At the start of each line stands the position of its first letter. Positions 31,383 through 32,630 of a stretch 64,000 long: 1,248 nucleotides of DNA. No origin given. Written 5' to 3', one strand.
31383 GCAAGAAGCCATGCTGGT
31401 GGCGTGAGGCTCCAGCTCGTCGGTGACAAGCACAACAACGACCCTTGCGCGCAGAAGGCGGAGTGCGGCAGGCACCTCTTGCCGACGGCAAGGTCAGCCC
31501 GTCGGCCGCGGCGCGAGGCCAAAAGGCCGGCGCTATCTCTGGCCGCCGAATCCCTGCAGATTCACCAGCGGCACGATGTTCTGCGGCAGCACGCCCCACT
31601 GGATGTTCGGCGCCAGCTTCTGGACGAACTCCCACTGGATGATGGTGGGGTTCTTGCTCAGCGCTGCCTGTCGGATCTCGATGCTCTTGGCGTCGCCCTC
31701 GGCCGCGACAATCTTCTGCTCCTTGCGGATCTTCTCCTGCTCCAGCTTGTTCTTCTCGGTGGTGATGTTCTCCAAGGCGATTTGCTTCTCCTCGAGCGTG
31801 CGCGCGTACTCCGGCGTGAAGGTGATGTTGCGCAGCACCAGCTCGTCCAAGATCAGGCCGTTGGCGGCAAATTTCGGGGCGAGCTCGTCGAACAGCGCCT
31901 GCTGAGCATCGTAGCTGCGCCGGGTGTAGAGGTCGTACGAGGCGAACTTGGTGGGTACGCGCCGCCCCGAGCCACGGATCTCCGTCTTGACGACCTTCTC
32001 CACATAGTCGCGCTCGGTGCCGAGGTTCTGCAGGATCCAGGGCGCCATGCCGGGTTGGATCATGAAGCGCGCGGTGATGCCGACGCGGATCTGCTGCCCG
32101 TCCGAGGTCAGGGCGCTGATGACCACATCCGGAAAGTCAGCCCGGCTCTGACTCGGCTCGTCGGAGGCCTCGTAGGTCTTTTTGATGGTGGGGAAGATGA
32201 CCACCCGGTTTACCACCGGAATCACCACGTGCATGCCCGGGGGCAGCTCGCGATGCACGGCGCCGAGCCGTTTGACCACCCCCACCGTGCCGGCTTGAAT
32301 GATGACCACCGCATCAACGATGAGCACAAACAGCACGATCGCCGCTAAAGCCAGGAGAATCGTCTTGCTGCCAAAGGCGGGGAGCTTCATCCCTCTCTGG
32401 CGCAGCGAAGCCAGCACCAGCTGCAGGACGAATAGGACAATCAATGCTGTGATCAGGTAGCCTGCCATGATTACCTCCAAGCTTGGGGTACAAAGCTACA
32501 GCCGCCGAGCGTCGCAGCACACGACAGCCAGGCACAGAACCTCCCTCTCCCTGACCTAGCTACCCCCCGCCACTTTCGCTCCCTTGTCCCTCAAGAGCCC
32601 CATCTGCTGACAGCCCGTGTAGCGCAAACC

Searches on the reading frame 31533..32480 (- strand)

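Call 27: search_protein_families(library=pfam, proteins=[window:31533-32480:-], max_evalue=0.00001)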
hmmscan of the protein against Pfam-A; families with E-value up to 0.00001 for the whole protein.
window:31533-32480:- (315 aa): 1 family
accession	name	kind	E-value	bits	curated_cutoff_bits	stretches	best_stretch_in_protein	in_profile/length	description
PF01145.31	Band_7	-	6.5e-24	85.4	23.6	1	60-250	2-176/176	SPFH domain / Band 7 family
